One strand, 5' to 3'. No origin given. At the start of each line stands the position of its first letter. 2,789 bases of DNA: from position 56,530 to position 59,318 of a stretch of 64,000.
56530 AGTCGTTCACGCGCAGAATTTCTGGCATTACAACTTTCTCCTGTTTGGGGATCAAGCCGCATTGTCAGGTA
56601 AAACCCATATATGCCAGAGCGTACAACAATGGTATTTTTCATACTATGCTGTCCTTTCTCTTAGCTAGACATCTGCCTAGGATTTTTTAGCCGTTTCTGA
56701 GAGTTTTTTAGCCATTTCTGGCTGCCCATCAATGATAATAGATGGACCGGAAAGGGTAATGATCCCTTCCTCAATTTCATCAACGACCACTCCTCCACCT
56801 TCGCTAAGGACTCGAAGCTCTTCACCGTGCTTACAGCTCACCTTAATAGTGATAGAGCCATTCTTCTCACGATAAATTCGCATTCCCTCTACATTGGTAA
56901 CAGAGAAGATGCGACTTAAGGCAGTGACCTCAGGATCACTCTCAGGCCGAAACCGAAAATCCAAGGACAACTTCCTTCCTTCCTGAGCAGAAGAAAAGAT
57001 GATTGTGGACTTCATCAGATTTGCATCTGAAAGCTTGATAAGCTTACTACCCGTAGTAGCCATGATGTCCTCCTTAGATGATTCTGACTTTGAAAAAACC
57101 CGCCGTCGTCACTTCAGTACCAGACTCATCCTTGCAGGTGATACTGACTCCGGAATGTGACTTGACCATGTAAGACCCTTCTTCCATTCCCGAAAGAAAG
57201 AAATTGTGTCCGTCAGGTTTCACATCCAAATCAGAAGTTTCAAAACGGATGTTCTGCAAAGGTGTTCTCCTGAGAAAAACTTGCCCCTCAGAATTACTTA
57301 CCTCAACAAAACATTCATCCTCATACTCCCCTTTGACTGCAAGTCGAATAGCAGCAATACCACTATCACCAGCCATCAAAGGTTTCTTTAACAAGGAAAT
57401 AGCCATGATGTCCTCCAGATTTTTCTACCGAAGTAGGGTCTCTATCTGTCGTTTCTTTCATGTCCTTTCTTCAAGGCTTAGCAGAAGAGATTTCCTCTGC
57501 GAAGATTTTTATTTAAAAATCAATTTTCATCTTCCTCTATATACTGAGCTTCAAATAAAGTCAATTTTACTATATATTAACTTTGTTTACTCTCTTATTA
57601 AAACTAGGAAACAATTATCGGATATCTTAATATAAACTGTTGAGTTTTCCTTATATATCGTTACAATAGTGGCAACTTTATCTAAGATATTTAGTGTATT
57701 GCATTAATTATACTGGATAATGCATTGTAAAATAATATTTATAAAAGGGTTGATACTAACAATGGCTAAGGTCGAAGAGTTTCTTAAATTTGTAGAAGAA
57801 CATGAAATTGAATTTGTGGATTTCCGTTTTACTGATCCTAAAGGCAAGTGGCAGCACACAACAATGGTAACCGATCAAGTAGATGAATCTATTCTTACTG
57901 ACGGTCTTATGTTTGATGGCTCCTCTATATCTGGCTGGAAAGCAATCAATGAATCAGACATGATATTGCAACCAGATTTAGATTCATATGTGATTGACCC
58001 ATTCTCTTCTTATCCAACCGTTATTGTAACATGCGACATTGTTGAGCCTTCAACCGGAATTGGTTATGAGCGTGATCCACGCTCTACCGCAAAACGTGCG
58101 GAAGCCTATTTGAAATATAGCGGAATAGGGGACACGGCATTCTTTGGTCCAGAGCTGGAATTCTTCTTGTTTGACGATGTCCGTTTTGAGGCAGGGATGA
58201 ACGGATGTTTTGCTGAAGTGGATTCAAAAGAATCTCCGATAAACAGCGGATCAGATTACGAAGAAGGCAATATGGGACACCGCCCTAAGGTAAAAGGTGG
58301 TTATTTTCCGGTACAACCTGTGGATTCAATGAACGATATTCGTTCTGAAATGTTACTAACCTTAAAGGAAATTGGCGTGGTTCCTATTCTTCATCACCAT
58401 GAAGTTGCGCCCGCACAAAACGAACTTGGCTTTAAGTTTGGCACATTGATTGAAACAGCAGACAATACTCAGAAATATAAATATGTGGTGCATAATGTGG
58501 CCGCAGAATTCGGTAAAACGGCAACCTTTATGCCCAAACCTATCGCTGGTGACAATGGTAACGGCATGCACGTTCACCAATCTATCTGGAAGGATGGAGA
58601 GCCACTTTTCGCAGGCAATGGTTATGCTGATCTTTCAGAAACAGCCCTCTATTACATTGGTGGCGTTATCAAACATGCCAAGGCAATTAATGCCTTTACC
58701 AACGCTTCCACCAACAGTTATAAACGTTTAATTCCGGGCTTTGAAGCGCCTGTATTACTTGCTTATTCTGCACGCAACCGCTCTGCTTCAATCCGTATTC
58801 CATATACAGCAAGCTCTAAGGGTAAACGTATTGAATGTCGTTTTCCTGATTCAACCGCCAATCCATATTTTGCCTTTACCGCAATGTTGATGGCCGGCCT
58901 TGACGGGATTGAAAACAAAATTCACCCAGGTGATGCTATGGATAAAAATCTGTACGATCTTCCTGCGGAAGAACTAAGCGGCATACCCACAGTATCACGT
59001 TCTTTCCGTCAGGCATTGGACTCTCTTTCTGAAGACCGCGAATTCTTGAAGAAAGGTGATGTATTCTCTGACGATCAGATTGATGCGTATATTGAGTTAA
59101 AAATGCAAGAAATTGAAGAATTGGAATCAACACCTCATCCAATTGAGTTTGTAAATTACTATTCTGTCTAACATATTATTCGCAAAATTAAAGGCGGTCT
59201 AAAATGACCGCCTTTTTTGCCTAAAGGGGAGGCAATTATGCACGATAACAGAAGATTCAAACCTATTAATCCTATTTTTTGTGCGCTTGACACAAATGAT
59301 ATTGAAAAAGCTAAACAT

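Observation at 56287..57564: Self-contained operon of three unclassifiable small proteins between the flagellar hook operon and glnA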

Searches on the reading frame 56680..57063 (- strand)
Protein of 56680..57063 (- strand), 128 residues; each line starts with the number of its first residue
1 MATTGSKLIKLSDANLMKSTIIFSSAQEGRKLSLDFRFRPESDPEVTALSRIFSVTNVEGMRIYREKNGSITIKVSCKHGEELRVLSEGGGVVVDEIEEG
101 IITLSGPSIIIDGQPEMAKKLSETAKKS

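Call 3: search_protein_families(library=pfam, proteins=[window:56680-57063:-], max_evalue=1)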
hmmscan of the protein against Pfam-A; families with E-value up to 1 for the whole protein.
window:56680-57063:- (128 aa): 1 family
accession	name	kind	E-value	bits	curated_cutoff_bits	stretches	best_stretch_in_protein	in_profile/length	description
PF21461.3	HL_N-beta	-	0.093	13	27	1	54-84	22-51/57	Hyaluronate lyase, N-terminal beta-sheet domain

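Call 4: search_protein_families(library=ncbifam, proteins=[window:56680-57063:-], max_evalue=1)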
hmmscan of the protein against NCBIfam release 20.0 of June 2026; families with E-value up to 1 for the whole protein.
window:56680-57063:- (128 aa): 0 families

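Call 5: search_protein_families(library=padloc, proteins=[window:56680-57063:-], max_evalue=1)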
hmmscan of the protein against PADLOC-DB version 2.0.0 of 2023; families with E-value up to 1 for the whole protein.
window:56680-57063:- (128 aa): 0 families

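Call 6: search_protein_families(library=phrogs, proteins=[window:56680-57063:-], max_evalue=1)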
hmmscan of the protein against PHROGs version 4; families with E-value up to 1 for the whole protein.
window:56680-57063:- (128 aa): 0 families

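Call 10: find_homologous_proteins(query=window:56680-57063:-, max_evalue=0.01)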
Query window:56680-57063:- (128 aa): 1 proteins with E <= 0.01 among 13 candidates.
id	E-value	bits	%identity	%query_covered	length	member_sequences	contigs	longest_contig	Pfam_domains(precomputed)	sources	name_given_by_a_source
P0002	1.4e-73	262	100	100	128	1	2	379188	-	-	-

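Call 14: find_encoding_contigs(protein=P0002, flank=10000, max_places=6)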
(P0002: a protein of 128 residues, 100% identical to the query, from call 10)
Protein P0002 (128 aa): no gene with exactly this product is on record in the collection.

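Call 18: search_solved_structures(query=window:56680-57063:-, max_evalue=10)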
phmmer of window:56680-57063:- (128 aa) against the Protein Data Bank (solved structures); distinct sequences matched with E-value up to 10: 1.
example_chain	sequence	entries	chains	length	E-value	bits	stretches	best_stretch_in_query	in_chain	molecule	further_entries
4xxf_A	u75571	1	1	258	0.96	12.7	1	41-104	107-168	Fuculose-1-phosphate aldolase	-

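Call 30: search_protein_representatives(protein=window:56680-57063:-)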
Query: 128 residues. Proteins with E-value up to 0.001 (for the whole library): 1; up to 1e-10: 1; up to 1e-30: 1. The best 1 are listed.
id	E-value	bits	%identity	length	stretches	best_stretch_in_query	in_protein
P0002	4.4e-74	261.9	100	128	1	1-128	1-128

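Call 39: predict_structure(protein=window:56680-57063:-)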
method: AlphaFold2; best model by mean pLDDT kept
length: 128 residues; sequences in the alignment: 1
mean_pLDDT: 47.8   pTM: 0.40
mean pLDDT of the five models: 47.8, 45.4, 41.8, 39.7, 36.4
residues with pLDDT >= 90: 0; 70-90: 0; 50-70: 61; < 50: 67
segments of 3 or more residues with pLDDT < 50: 1-19, 80-84, 87-101, 103-128
pLDDT, mean of each block of 10 residues (from residue 1): 30 42 58 59 53 60 57 57 46 37 42 40 37
secondary structure, 60 per line:
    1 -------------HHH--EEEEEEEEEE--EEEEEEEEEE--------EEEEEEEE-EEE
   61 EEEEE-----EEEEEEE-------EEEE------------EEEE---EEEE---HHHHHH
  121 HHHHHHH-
elements in order: E19-28 E31-40 E49-56 E58-65 E71-77 E85-88 E101-104 E108-111 H115-127

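Call 44: fold_search(model_id=the predicted structure, library=pdb)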
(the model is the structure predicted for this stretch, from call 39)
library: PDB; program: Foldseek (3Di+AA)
matches with E <= 10: 699; with E <= 0.001: 0
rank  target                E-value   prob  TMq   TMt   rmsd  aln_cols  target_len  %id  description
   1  5e86                  1.1e-01  0.10  0.16  0.10  17.0       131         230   11  isolated SBD of BiP with loop34 modification (released 2015-12-30)
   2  7z37_AP1              1.1e-01  0.07  0.13  0.05  13.1       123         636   10  Structure of the RAF1-HSP90-CDC37 complex (RHC-II) (released 2022-09-14)
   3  3qc2_A                1.5e-01  0.18  0.19  0.09  14.8       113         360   12  Crystal structure of a glycosyl hydrolase (BACOVA_03624) from Bacteroides ovatus at 2.30 A resolution (released 2011-02-09)
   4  7a4u                  2.4e-01  0.09  0.19  0.06  16.6       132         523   13  Crystal structure of lid-truncated apo BiP in an oligomeric state (released 2020-12-16)
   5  9n9j_y3               2.4e-01  0.05  0.15  0.10  14.5       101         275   12  Structure of a GRP94 folding intermediate engaged with a CCDC134- and FKBP11-bound secretory translocon (released 2025-11-19)
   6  7zub_B                2.4e-01  0.05  0.16  0.06  13.3       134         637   10  Cryo-EM structure of the indirubin-bound Hsp90-XAP2-AHR complex (released 2022-11-23)
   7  2awn_A                2.7e-01  0.07  0.15  0.07  15.1       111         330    9  Crystal structure of the ADP-Mg-bound E. Coli MALK (Crystallized with ATP-Mg) (released 2005-12-13)
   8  5obu                  2.9e-01  0.07  0.17  0.06  12.5       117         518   13  Mycoplasma genitalium DnaK deletion mutant lacking SBDalpha in complex with AMPPNP. (released 2018-05-09)
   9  7krv_B                3.2e-01  0.10  0.18  0.06  10.5        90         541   10  Stimulating state of disulfide-bridged Hsp70 DnaK (released 2021-09-15)
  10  7zub_A                3.2e-01  0.04  0.15  0.06  13.3       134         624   11  Cryo-EM structure of the indirubin-bound Hsp90-XAP2-AHR complex (released 2022-11-23)
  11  3qc2_B                3.4e-01  0.13  0.19  0.08  15.1       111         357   13  Crystal structure of a glycosyl hydrolase (BACOVA_03624) from Bacteroides ovatus at 2.30 A resolution (released 2011-02-09)
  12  2awn_C                3.4e-01  0.05  0.14  0.07  15.1       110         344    9  Crystal structure of the ADP-Mg-bound E. Coli MALK (Crystallized with ATP-Mg) (released 2005-12-13)
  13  2awn_B                3.4e-01  0.04  0.13  0.06  15.3       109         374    8  Crystal structure of the ADP-Mg-bound E. Coli MALK (Crystallized with ATP-Mg) (released 2005-12-13)
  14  7a4v                  3.8e-01  0.08  0.19  0.06  16.7       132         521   13  Crystal structure of lid-truncated ADP-bound BiP in an oligomeric state (released 2020-12-16)
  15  5a7v_B                4.0e-01  0.13  0.19  0.08  15.2       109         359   12  The GH130 family of mannoside phosphorylases contains glycoside hydrolases that target beta-1,2 mannosidic linkages in (released 2015-08-26)
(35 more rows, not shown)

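Call 46: search_dna_similar(query=window:56680-57063:-, collection=phages, mode=protein, max_evalue=1)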
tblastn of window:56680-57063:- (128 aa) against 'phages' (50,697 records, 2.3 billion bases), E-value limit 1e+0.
No match.

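Call 68: search_dna_similar(query=window:56680-57063:-, collection=plasmids, mode=protein, max_evalue=1)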
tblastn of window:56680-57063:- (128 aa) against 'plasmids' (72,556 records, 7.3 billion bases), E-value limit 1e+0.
No match.

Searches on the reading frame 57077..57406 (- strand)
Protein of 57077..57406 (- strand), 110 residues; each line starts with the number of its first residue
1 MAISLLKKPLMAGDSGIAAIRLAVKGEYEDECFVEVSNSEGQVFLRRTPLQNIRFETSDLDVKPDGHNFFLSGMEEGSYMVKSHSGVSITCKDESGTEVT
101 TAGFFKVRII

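Call 3: search_protein_families(library=pfam, proteins=[window:57077-57406:-], max_evalue=1)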
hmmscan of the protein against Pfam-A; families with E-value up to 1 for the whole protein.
window:57077-57406:- (110 aa): 0 families

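Call 4: search_protein_families(library=ncbifam, proteins=[window:57077-57406:-], max_evalue=1)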
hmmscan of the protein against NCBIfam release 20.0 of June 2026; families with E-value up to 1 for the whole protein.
window:57077-57406:- (110 aa): 1 family
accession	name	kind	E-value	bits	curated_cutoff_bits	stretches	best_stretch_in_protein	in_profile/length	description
NF038159.1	lanthi_III_b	subfamily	0.079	13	30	1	82-97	18-33/38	class III lanthipeptide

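Call 5: search_protein_families(library=padloc, proteins=[window:57077-57406:-], max_evalue=1)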
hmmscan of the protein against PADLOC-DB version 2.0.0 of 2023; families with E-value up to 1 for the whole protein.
window:57077-57406:- (110 aa): 0 families

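Call 6: search_protein_families(library=phrogs, proteins=[window:57077-57406:-], max_evalue=1)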
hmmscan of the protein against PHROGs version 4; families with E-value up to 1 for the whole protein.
window:57077-57406:- (110 aa): 0 families

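Call 9: find_homologous_proteins(query=window:57077-57406:-, max_evalue=0.01)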
Query window:57077-57406:- (110 aa): 1 proteins with E <= 0.01 among 2 candidates.
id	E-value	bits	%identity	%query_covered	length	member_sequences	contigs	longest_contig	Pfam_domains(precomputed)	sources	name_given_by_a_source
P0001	2.1e-65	235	100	100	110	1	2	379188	-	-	-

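Call 17: search_solved_structures(query=window:57077-57406:-, max_evalue=10)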
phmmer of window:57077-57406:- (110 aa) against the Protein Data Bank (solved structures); distinct sequences matched with E-value up to 10: 2.
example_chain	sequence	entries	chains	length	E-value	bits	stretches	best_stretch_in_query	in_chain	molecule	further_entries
3spx_A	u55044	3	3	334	0.55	13.6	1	13-68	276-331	O-acetyl serine sulfhydrylase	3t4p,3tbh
6vo0_H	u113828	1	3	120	1.6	12.1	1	37-108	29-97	43A2 heavy chain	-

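Call 38: predict_structure(protein=window:57077-57406:-)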
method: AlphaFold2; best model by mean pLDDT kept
length: 110 residues; sequences in the alignment: 1
mean_pLDDT: 43.9   pTM: 0.42
mean pLDDT of the five models: 43.9, 34.7, 33.6, 33.3, 32.5
residues with pLDDT >= 90: 0; 70-90: 1; 50-70: 43; < 50: 66
segments of 3 or more residues with pLDDT < 50: 1-27, 56-85, 102-110
pLDDT, mean of each block of 10 residues (from residue 1): 29 28 41 62 62 47 30 33 49 60 42
secondary structure, 60 per line:
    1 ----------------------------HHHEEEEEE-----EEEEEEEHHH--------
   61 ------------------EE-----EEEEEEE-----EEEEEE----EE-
elements in order: E32-37 E43-49 E86-92 E98-103

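Call 45: fold_search(model_id=the predicted structure, library=pdb)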
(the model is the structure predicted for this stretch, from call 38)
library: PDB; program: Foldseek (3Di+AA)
matches with E <= 10: 327; with E <= 0.001: 0
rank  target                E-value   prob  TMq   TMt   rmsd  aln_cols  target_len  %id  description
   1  9h44                  6.0e-01  0.07  0.17  0.15  15.2        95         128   13  Jumonji domain-containing protein 2B with crown ether and crystallization epitope mutations L916G:R917A:A918D (released 2024-12-04)
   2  9gpe_A                7.1e-01  0.13  0.26  0.06  15.7        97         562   12  ManDH5 E303Q in complex with mannotetraose after co-crystalliztion with mannotetraose at 1.6 angstroms resolution a be (released 2025-09-17)
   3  2gfa_B                7.9e-01  0.06  0.16  0.16  15.8        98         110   12  double tudor domain complex structure (released 2006-05-02)
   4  9gmj                  9.4e-01  0.12  0.26  0.06  15.3        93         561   12  The crystal structure of ManDH5 Selenomethionine derivative at 1.6 Angstroms resolution - a beta-D-Mannanase of GH5 fami (released 2025-09-10)
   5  9gpa                  9.9e-01  0.12  0.26  0.06  15.3        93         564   12  ManDH5- a beta-D-Mannanase of GH5 family from Dictyoglomus thermophilium (released 2025-09-17)
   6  9gpc                  1.0e+00  0.10  0.25  0.06  15.6        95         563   13  The crystal structure of ManDH5 E303Q mutant at 1.4 Angstroms Resolution - a beta-D-Mannanase of GH5 family from Dictyog (released 2025-09-17)
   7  4z7a                  1.1e+00  0.21  0.27  0.10   8.9        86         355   20  Structural and biochemical characterization of a non-functionally redundant M. tuberculosis (3,3) L,D-Transpeptidase, Ld (released 2015-09-02)
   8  6d5a                  1.3e+00  0.20  0.28  0.11  10.5        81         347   21  Crystal structure of L,D-transpeptidase 5 from Mycobacterium tuberculosis in apo form (released 2019-02-27)
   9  9gpg_A                1.4e+00  0.09  0.25  0.06  15.7        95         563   13  Complex of ManDH5 native enzyme with Mannobiose after co crystallization with Mannopentaose at 1.7 angstroms resolutio (released 2025-09-17)
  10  7pb2_D                1.7e+00  0.08  0.24  0.19  12.9        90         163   16  Crystal structure of JDI TCR in complex with HLA-A*11:01 bound to KRAS G12D peptide (VVVGADGVGK) (released 2022-07-20)
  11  6vqo_H                1.9e+00  0.07  0.24  0.16  12.9        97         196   11  T cell receptor-p53-HLA-A2 complex (released 2020-06-17)
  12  4zfq                  2.0e+00  0.15  0.28  0.11   7.9        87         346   20  Structure of M. tuberculosis (3,3) L,D-Transpeptidase, LdtMt5. (Meropenen-adduct form) (released 2015-09-02)
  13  4dn1_A                2.0e+00  0.08  0.22  0.08  12.9        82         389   15  Crystal structure of an ENOLASE (mandelate racemase subgroup member) from Agrobacterium tumefaciens (target EFI-502088 (released 2012-03-07)
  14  8gl8_D                2.2e+00  0.14  0.28  0.37   6.7        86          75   13  The Type 9 Secretion System Extended Translocon - SprA-PorV-PPI-RemZ-SkpA-SprE complex (released 2024-01-31)
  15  9btx_D                2.2e+00  0.12  0.28  0.17  12.0        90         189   11  Structure of human MAIT A-F7 TCR in complex with human MR1-3,4-dihydroxybenzaldehyde (released 2024-12-25)
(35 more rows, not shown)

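Call 47: search_dna_similar(query=window:57077-57406:-, collection=phages, mode=protein, max_evalue=1)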
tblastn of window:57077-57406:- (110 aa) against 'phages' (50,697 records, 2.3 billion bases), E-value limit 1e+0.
No match.

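Call 67: search_dna_similar(query=window:57077-57406:-, collection=plasmids, mode=protein, max_evalue=1)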
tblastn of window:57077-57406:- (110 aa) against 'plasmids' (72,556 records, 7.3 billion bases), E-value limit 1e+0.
Records with a match: 1; places in all: 1; records where one place covers at least 80% of the query: 0.
Best place of each record, by identity: <60% 1.
By first word of the organism name: Fibrella 1.
By predicted mobility (MOB-suite, as given by PLSDB): non-mobilizable 1.
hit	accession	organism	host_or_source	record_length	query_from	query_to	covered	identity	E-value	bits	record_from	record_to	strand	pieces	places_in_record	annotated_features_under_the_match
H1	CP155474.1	Fibrella sp. ES10-3-2-2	single cell,soil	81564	27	102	69%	30.3%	8e-1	35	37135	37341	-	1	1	hypothetical protein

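Call 70: get_annotated_region(hit=H1, flank=3000)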
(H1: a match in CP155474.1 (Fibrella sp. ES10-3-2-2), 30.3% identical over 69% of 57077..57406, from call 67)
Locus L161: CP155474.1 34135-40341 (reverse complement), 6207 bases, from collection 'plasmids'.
description: Fibrella sp. ES10-3-2-2 plasmid unnamed3, complete sequence
organism: Fibrella sp. ES10-3-2-2 (NCBI taxid 1834519)
taxonomy: Bacteria; Bacteroidota; Cytophagia; Cytophagales; Spirosomataceae; Fibrella; Fibrella sp. ES10-3-2-2
host: -; source: single cell,soil; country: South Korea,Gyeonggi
typing (MOB-suite, as given by PLSDB): non-mobilizable
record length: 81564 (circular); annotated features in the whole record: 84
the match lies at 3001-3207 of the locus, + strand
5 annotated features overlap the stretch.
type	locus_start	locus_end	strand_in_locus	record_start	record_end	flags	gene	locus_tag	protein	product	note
CDS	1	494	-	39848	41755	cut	-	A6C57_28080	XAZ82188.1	DUF6036 family nucleotidyltransferase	-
CDS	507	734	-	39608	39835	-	-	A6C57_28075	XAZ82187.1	hypothetical protein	-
CDS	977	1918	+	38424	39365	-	-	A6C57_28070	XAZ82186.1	type IV toxin-antitoxin system AbiEi family antitoxin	-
CDS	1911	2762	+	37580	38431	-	-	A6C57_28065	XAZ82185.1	nucleotidyl transferase AbiEii/AbiGii toxin family protein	-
CDS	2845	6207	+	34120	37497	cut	-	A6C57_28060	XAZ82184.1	hypothetical protein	-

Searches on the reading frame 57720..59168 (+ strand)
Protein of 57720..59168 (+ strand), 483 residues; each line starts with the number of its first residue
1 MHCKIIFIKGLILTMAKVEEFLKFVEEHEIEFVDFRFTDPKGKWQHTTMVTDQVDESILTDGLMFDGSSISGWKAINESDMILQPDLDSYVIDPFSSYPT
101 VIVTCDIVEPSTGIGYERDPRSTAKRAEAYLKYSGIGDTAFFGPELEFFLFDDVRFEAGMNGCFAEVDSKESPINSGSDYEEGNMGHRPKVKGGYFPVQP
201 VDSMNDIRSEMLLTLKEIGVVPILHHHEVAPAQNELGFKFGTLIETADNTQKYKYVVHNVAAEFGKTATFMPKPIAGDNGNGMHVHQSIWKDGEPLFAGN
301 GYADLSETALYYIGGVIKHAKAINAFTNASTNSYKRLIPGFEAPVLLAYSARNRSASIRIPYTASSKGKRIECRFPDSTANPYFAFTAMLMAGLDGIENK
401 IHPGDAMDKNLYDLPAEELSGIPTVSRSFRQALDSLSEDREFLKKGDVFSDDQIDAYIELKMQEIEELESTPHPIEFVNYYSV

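Call 15: find_related_loci(query=window:57720-59168:+, collection=genome_contigs, flank=10000)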
Query window:57720-59168:+ (483 aa) in genome_contigs; peptide patterns used: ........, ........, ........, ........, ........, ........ (x = any residue, [..] = any of these).
600 stretches matched a pattern (row limit reached: there are more); 595 encode a relative of the query (tblastn E <= 1e-3); the best 80 are kept; 80 distinct loci.
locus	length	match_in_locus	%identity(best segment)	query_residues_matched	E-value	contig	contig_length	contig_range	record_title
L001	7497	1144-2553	72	8-480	0e+0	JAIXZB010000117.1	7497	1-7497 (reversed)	MAG: Rickettsiales bacterium isolate D8_MAG_00035 pond_D8_MAG_00035_000000000173, whole genome shotgun sequence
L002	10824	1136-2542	69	15-483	0e+0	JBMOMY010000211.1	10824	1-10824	MAG: Pseudomonadota bacterium isolate Betzabe_MAG062 MAG062_211, whole genome shotgun sequence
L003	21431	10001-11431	68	7-483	0e+0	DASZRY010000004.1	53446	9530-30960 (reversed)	MAG TPA_asm: Rhizomicrobium sp. isolate SMAG_U6036 k141_445487, whole genome shotgun sequence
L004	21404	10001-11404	68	15-482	0e+0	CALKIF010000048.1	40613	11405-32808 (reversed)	MAG TPA_asm: uncultured Alphaproteobacteria bacterium isolate SRR7515929_bin.4_CONCOCT_v1.1_MAG genome assembly, contig:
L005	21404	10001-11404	68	15-482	0e+0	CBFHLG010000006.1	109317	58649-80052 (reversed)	MAG: Candidatus Puniceispirillaceae bacterium isolate AGTU_30_bin_14_permissive genome assembly, contig: AGTU_30_bin_14_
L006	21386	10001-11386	68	22-483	0e+0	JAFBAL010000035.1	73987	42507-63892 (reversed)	MAG: Alphaproteobacteria bacterium isolate CP_BM_RX_R9_30 BM_RX_R9_k147_2564608, whole genome shotgun sequence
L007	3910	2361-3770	67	14-483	0e+0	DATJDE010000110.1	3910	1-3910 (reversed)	MAG TPA_asm: Rhizomicrobium sp. isolate SMAG_U15399 k141_111329, whole genome shotgun sequence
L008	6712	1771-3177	67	15-483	0e+0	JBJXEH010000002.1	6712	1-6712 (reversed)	MAG: Micropepsaceae bacterium isolate P.bin.180 k127_1334338, whole genome shotgun sequence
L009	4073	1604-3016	65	13-483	0e+0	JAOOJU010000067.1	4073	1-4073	Rickettsiales bacterium isolate AH-716-M15 AH-716-M15_NODE_67, whole genome shotgun sequence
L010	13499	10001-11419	67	9-483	0e+0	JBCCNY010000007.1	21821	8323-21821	MAG: Pseudomonadota bacterium isolate P01_C01_bin.90 k141_484854_length_21821_cov_334.5968, whole genome shotgun sequenc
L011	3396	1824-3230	67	15-483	0e+0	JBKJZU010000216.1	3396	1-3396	MAG: Micropepsaceae bacterium isolate swi_bin.26 k127_7184489, whole genome shotgun sequence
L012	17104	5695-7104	66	14-483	0e+0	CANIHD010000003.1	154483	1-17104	MAG: Alphaproteobacteria bacterium isolate RE-9nov16-174 genome assembly, contig: RE-9nov16-C89, whole genome shotgun se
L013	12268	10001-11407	67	14-482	0e+0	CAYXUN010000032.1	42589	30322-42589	MAG TPA_asm: uncultured Novosphingobium sp. isolate binchicken_co141_569 genome assembly, contig: NODE_3903_length_42589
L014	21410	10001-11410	66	14-483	0e+0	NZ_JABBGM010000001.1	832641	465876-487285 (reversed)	Novosphingobium olei strain TW-4 contig1, whole genome shotgun sequence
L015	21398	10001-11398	66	18-483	0e+0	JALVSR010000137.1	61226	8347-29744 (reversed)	MAG: Hyphomicrobiales bacterium isolate A3_metabat2_scaf2bin.364 A3_NODE_84_length_61226_cov_8.533855, whole genome shot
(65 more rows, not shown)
